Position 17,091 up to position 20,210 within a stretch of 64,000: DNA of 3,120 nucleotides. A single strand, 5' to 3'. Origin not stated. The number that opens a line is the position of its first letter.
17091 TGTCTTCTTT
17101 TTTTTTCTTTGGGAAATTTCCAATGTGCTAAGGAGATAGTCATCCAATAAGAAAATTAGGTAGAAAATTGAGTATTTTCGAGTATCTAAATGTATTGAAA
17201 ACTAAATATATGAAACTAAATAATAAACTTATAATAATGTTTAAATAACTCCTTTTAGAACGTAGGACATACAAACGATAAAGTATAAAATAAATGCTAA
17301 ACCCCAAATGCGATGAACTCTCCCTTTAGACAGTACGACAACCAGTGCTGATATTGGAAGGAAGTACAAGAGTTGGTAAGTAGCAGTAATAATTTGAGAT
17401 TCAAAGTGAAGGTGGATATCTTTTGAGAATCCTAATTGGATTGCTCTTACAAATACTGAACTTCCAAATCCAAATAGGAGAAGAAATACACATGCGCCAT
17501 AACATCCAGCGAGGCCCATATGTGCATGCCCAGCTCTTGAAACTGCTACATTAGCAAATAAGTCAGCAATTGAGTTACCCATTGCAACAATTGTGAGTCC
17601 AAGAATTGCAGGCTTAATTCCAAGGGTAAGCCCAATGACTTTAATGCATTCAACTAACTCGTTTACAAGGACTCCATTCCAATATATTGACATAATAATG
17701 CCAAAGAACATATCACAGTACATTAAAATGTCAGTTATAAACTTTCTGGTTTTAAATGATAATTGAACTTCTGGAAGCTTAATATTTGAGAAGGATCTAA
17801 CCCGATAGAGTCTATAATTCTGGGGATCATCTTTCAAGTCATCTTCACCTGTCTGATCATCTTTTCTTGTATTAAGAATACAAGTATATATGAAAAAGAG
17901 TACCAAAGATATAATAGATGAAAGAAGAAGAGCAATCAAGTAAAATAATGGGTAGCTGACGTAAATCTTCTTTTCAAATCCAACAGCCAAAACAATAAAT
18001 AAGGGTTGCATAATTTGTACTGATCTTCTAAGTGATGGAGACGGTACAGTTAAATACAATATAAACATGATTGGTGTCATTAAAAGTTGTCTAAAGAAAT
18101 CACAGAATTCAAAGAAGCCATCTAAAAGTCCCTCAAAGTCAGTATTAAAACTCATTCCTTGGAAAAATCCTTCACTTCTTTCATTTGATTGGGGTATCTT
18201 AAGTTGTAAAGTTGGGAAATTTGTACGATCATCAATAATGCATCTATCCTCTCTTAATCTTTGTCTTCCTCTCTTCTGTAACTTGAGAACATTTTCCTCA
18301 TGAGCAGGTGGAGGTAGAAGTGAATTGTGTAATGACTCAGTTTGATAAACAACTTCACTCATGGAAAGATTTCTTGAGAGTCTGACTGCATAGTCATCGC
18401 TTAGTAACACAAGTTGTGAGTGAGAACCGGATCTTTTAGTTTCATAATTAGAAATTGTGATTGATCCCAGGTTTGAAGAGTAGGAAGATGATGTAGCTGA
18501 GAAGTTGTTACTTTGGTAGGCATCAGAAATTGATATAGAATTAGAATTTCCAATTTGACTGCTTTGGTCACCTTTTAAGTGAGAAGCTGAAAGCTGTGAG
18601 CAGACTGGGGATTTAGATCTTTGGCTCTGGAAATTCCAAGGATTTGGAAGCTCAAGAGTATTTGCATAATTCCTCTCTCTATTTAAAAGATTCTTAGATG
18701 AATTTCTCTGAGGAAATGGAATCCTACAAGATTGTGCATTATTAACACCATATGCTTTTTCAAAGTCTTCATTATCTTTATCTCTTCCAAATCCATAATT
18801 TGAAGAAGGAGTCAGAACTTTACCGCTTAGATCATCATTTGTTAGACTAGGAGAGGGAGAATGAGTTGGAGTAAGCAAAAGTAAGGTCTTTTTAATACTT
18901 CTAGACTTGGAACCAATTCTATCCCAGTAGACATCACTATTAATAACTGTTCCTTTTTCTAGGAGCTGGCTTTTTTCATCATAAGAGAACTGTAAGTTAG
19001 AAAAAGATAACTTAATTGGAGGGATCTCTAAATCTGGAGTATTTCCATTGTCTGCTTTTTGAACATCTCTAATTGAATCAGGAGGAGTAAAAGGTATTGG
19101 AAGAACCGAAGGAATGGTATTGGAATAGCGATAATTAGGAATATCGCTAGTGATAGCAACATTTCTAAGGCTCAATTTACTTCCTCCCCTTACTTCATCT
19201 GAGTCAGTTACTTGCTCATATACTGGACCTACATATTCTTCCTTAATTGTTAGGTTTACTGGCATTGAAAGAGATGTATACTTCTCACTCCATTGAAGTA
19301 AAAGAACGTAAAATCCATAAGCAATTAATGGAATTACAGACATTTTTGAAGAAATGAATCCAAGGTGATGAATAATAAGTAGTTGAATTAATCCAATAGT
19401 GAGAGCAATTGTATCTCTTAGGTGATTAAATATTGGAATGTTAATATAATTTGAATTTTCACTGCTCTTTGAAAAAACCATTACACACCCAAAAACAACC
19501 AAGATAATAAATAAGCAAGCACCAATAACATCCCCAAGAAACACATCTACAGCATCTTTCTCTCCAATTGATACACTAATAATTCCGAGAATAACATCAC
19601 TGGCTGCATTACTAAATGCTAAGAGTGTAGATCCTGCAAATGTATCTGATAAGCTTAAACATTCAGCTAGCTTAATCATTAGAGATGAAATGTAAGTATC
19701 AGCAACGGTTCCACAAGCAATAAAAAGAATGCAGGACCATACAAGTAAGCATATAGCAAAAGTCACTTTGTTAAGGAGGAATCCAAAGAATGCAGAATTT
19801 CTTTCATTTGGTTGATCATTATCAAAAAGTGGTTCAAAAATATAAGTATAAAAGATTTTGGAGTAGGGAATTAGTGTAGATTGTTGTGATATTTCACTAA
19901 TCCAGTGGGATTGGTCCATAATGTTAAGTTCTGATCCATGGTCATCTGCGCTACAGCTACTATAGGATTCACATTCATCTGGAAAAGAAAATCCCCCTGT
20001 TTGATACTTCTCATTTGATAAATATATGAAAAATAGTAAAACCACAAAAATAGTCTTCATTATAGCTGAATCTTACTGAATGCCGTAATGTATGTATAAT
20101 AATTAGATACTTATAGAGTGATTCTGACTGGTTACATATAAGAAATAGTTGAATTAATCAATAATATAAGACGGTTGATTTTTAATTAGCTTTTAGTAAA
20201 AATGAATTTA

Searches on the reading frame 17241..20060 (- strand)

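Call 27: search_protein_families(library=pfam, proteins=[window:17241-20060:-], max_evalue=0.0001)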
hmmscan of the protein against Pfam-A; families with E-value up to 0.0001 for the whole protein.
window:17241-20060:- (939 aa): 1 family
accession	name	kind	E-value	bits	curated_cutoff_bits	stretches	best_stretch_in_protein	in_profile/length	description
PF01699.29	Na_Ca_ex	-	1.6e-36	125.9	24.9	2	785-935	3-150/151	Sodium/calcium exchanger protein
